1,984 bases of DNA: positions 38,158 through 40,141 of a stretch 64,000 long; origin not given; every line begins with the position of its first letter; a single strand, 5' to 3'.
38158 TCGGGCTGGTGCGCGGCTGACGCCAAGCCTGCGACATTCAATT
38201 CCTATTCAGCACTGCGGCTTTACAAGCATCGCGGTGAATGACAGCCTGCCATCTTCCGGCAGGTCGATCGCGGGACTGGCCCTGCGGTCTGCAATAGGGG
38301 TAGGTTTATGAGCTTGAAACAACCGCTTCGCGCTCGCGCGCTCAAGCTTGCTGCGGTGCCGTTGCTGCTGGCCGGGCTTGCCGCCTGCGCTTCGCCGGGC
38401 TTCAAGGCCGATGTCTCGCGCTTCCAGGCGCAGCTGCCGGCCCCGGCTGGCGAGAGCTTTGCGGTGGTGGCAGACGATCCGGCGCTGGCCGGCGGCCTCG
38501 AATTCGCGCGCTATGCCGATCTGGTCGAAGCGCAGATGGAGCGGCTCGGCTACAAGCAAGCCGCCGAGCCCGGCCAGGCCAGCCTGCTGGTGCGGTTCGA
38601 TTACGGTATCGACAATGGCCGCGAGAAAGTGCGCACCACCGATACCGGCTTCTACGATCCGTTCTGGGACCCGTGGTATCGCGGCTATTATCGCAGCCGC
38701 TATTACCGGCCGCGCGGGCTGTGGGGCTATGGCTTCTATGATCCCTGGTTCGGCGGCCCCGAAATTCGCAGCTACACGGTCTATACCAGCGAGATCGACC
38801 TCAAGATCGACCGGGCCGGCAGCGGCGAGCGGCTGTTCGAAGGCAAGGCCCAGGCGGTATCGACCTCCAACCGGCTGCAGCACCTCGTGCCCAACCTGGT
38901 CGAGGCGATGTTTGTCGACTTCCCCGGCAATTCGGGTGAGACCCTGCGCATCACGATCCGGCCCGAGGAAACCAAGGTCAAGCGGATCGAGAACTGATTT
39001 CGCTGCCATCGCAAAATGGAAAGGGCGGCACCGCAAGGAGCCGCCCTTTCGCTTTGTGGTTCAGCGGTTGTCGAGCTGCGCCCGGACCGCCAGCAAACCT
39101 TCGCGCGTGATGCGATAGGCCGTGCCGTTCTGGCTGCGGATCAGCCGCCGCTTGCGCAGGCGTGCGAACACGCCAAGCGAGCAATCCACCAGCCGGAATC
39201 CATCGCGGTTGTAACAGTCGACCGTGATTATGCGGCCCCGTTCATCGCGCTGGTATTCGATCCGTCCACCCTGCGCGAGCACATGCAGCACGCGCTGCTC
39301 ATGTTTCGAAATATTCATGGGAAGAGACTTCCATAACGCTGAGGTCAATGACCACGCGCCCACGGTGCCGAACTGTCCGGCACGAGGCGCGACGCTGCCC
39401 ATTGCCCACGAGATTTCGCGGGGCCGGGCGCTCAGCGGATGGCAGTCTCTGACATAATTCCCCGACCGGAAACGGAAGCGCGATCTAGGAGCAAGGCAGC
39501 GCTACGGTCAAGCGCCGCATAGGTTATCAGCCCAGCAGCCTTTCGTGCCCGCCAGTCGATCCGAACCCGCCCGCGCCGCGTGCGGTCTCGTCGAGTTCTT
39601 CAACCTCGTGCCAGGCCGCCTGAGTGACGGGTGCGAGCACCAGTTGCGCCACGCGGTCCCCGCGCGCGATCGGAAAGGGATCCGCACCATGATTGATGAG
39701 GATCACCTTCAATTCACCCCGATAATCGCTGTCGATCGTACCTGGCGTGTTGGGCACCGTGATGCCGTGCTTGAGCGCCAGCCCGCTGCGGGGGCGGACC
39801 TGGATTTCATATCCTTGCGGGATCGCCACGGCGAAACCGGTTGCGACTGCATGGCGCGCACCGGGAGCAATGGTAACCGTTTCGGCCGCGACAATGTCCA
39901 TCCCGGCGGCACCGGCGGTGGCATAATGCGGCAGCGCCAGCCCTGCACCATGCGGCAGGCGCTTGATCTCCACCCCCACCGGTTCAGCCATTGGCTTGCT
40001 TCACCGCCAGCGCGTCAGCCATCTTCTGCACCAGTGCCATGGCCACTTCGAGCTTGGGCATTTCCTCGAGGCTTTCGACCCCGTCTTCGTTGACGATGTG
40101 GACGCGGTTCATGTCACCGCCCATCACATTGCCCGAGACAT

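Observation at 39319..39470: uORF-controlled attenuator for yjhX: a likely ribosome-stress sensor in an alphaproteobacterium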

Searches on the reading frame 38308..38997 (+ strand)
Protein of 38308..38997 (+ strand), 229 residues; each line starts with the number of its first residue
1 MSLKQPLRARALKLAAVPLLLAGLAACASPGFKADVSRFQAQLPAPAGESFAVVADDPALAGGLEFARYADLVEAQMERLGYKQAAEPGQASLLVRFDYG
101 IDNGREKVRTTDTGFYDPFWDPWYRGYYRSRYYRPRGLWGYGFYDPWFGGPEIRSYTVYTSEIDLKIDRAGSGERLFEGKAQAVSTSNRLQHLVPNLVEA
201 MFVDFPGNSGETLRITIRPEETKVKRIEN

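Call 3: search_protein_families(library=pfam, proteins=[window:38308-38997:+])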
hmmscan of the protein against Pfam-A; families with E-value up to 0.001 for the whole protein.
window:38308-38997:+ (229 aa): 1 family
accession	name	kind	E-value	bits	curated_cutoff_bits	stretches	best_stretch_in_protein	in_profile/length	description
PF13590.11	DUF4136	-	1.2e-19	71.6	32.8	1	39-207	5-152/152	Domain of unknown function (DUF4136)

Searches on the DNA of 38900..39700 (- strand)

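Call 4: search_rna_families(source=window, start=38900, end=39700, threshold=evalue, max_evalue=10)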
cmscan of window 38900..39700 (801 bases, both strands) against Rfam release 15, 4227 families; matches with E-value up to 10: 7.
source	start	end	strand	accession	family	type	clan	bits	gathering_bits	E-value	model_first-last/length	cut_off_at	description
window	39019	39051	-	RF04218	HCV_5BSL1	Cis-reg;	-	18.7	44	0.21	1-47/47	no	Hepatitis C virus stem-loop I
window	39006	39046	+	RF04184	BTnc060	Gene; sRNA;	-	16.6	228.9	6.6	168-208/213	no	Bacteroides sRNA BTnc060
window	39020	39050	+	RF02685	RAGATH-5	Gene; ribozyme;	-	15.9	50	8.2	13-43/53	no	RAGATH-5 RNA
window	39317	39368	+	RF01841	veev_FSE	Cis-reg; frameshift_element;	-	14.6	55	7.7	1-71/71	no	venezuelan equine encephalitis virus ribosomal frameshift element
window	39016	39079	-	RF01489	sbrA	Gene; sRNA;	-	14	45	8.1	1-71/71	no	Listeria sRNA sbrA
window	39350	39399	-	RF04316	mgtE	Cis-reg;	-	12.7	200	0.84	229-280/306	no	mgtE ncRNA motif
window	39021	39104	-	RF01670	P17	Gene; sRNA;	-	10.2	45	5.7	1-282/282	no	Pseudomonas sRNA P17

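Call 41: build_rna_model(alignment_id=A3, structure=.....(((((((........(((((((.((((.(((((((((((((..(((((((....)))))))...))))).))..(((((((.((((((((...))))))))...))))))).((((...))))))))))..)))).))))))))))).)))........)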
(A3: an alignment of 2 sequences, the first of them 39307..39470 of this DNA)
Model R1 built from alignment A3 (2 sequences, 164 columns); structure: as given.
model positions 164; base pairs 57; branch points 2; effective number of sequences 0.54; information 0.59 bits per position. Calibrated on 0.2 Mb of random sequence (short: E-values are rough).
structure used (alignment columns):
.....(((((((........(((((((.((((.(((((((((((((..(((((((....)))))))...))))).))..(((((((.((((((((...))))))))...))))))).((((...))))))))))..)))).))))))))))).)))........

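Call 42: search_with_rna_model(model_id=R1, sources=[window, L001, L002, L003, L004, L005, L006, L007, L008, L009, L010, L011, L012, L013, L014, L015, L016, L017, L018, L019, L020, L021, L022, L023, L024, L025, L026, L027, L028, L029, L030, L031, L032, L033, L034, L035, L036, L037, L038, L039, L040, L041, L042, L043, L044, L045, L046, L047, L048, L049, L050, L051, L052, L053, L054, L055, L056, L057, L058, L059, L060, L061, L062, L063, L064, L065, L066, L067, L068, L069, L070, L071, L072, L074, L075, L076, L077, L078, L079, L080], max_evalue=1, make_alignment=true)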
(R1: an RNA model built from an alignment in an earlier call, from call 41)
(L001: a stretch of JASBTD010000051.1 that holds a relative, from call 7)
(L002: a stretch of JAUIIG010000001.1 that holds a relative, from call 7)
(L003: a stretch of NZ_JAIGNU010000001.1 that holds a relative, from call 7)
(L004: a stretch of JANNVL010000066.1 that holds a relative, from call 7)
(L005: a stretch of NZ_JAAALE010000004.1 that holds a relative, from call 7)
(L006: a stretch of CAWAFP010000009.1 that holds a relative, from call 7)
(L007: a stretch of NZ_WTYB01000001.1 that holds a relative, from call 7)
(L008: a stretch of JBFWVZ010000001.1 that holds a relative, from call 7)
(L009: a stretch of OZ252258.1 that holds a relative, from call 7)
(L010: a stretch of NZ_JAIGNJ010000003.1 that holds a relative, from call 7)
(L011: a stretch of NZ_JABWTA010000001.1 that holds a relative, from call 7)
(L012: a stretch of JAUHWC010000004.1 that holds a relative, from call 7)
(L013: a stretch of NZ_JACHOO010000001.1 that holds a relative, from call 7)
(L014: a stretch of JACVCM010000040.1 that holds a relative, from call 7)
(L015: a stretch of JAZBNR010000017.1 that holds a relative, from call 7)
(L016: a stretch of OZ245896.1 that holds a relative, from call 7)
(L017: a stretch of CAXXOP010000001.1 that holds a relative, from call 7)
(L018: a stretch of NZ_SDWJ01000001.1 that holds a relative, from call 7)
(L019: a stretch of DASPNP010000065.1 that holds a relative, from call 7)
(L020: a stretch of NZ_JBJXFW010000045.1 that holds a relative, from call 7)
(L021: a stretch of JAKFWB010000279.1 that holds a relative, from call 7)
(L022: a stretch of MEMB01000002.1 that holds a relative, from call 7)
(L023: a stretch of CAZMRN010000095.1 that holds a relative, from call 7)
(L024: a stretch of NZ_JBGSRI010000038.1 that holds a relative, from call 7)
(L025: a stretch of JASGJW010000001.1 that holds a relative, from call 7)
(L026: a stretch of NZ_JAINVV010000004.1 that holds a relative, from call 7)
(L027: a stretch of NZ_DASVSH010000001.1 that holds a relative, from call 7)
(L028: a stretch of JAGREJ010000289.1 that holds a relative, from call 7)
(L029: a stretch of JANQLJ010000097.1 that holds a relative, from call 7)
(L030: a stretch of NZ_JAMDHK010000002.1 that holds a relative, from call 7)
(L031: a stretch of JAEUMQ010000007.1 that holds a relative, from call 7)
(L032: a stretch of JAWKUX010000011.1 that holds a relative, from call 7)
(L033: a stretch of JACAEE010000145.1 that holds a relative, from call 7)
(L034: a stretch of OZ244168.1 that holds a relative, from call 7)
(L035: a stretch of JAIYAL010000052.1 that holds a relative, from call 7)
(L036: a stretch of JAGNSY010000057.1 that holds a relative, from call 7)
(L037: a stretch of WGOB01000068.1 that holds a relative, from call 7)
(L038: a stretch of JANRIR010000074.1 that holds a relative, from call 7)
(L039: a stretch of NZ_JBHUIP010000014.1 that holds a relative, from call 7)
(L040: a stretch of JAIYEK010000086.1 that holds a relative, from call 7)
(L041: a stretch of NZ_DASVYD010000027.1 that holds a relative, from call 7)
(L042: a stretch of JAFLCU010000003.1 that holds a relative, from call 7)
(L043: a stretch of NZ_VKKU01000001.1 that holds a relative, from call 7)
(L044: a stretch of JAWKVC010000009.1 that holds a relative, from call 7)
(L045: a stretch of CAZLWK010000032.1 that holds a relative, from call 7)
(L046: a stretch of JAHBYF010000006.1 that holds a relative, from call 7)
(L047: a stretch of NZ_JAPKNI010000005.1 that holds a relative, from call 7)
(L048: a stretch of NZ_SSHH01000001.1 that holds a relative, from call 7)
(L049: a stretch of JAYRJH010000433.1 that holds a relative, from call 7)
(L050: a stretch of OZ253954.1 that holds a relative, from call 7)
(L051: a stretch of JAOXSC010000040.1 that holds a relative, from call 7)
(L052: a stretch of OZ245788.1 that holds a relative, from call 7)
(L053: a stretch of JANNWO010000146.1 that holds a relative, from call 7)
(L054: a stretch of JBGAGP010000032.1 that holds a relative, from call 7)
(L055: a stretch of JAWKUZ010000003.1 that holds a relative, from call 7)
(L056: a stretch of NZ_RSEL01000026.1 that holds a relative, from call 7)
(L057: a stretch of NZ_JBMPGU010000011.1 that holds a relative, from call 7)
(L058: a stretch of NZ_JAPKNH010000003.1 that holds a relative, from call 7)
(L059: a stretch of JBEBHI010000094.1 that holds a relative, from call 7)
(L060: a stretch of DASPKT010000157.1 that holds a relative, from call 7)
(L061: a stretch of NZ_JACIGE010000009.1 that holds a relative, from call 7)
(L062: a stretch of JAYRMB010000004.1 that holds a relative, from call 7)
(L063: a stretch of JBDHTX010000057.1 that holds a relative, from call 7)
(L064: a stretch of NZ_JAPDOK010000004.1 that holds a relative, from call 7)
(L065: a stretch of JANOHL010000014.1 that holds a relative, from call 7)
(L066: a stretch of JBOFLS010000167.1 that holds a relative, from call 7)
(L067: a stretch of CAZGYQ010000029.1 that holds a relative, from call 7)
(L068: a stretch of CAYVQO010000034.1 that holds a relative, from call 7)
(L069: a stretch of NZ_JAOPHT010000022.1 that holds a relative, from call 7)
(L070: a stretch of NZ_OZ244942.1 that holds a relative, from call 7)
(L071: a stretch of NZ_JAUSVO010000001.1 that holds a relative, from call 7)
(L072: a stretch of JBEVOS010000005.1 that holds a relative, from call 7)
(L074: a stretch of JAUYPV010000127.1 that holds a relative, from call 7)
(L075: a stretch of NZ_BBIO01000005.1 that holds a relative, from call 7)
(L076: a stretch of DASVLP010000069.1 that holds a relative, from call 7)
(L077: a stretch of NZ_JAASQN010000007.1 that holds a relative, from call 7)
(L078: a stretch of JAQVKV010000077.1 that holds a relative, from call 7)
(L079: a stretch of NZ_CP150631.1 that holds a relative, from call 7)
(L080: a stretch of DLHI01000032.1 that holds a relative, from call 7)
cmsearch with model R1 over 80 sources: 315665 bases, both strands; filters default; matches with E-value up to 1: 11.
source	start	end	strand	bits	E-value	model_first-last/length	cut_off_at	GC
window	39307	39470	-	204.9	2.5e-51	1-164/164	no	0.62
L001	1350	1512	+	43.4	7.8e-09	1-164/164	no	0.56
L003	1361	1512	+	36.8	4.2e-07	1-164/164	no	0.65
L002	1352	1512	+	36.3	5.8e-07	1-164/164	no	0.63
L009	1361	1512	+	25.2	0.00048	1-164/164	no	0.56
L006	1372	1500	+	21.4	0.0047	1-164/164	no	0.64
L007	1372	1500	+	20.1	0.01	1-164/164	no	0.63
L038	102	257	+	18.2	0.033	1-164/164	no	0.69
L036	1350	1512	+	16.4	0.098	1-164/164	no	0.56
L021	1359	1505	+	16.1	0.12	1-164/164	no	0.59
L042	1708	1843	+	13.4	0.6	1-164/164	no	0.71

Alignment A4: 11 matches aligned to the model, 239 columns, each read 5' to 3' on its own strand. Consensus structure (alignment columns), stored with it:
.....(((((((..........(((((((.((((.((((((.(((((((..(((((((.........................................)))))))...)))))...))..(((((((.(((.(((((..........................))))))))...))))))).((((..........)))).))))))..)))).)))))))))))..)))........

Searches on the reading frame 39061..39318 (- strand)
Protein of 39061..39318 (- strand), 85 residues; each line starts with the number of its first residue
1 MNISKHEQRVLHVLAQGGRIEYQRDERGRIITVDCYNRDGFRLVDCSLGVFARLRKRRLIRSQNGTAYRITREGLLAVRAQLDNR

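Call 3: search_protein_families(library=pfam, proteins=[window:39061-39318:-])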
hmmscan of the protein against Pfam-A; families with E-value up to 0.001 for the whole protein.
window:39061-39318:- (85 aa): 1 family
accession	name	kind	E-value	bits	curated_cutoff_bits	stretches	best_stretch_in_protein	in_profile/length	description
PF09857.14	YjhX_toxin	-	5e-40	135.8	27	1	1-85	1-85/85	Putative toxin of bacterial toxin-antitoxin pair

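Call 7: find_related_loci(query=window:39061-39318:-, collection=genome_contigs, flank=1500)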
Query window:39061-39318:- (85 aa) in genome_contigs; peptide patterns used: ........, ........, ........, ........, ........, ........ (x = any residue, [..] = any of these).
525 stretches matched a pattern; 332 encode a relative of the query (tblastn E <= 1e-3); the best 80 are kept; 80 distinct loci.
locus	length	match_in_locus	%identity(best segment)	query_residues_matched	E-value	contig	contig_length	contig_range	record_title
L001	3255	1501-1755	82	1-85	1e-44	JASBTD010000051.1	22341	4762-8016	MAG: Erythrobacter sp. isolate BWSM_24 k141_184036, whole genome shotgun sequence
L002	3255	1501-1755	78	1-85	3e-42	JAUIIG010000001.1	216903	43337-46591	MAG: Alphaproteobacteria bacterium isolate Co_bin.25 NODE_619_length_216903_cov_1.412140, whole genome shotgun sequence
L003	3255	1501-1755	76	1-85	7e-41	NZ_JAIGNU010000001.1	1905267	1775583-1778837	Qipengyuania mesophila strain YG27 NODE_1_length_1905267_cov_201.167540, whole genome shotgun sequence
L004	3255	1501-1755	74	1-85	1e-40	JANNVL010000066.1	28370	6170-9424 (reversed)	MAG: Sphingomonadales bacterium isolate VAR_34_metabat_50 VAR_34_k141_2535371, whole genome shotgun sequence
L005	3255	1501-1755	76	1-85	9e-40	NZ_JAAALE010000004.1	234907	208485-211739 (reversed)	Porphyrobacter sp. SLTP SLTPS5_4, whole genome shotgun sequence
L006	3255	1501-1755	76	1-85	9e-40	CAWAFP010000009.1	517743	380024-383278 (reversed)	MAG: uncultured Alphaproteobacteria bacterium isolate MFD02832.bin.1.89 genome assembly, contig: contig_6225, whole geno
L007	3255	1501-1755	76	1-85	9e-40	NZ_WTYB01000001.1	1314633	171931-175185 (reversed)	Erythrobacter ramosus strain JCM 10282 NODE_1_length_1314633, whole genome shotgun sequence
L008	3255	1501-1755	73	1-85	3e-39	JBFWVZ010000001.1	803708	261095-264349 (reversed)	MAG: Hyphomonadaceae bacterium isolate CA_2019_TPBS_105 NODE_37_length_803708_cov_12.156512_TPBS, whole genome shotgun s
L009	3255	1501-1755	74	1-85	7e-39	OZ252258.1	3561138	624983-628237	MAG: Erythrobacter sp. isolate 9b738c14-747b-43ec-9f63-e9a0436dce42 genome assembly, chromosome: 1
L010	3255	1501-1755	75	1-85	8e-39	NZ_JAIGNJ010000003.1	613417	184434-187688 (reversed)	Qipengyuania vesicularis strain 1NDH10 NODE_3_length_613417_cov_231.948562, whole genome shotgun sequence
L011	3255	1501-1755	73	1-85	3e-38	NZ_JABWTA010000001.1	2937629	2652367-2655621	Altererythrobacter lutimaris strain JGD-16 NODE_1_length_2937629_cov_208.812727, whole genome shotgun sequence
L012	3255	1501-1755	71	1-85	1e-37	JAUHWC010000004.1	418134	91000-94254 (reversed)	MAG: Alphaproteobacteria bacterium isolate 1_bin.9 NODE_16_length_418134_cov_3.516592, whole genome shotgun sequence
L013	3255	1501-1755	69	1-85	1e-37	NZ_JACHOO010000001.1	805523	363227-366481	Prosthecomicrobium pneumaticum strain DSM 16268 Ga0373197_01, whole genome shotgun sequence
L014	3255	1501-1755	73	1-85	3e-37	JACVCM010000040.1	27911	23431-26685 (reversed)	MAG: Sphingomonadaceae bacterium isolate Desfum bin_2_GBBB08 NODE_207_length_27911_cov_3.053628, whole genome shotgun se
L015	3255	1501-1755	71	1-85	5e-37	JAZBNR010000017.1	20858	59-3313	MAG: Erythrobacter sp. isolate bin.821 k117_2232269, whole genome shotgun sequence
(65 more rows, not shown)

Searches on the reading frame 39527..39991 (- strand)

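Call 3: search_protein_families(library=pfam, proteins=[window:39527-39991:-])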
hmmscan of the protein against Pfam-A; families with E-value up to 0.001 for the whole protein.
window:39527-39991:- (154 aa): 2 families
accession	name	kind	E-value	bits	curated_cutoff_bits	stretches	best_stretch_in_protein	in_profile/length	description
PF00692.24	dUTPase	-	3.1e-35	121.2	22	1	20-147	5-129/129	dUTPase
PF22769.1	DCD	-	1.6e-08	35.2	27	1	36-120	68-151/153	dCTP deaminase-like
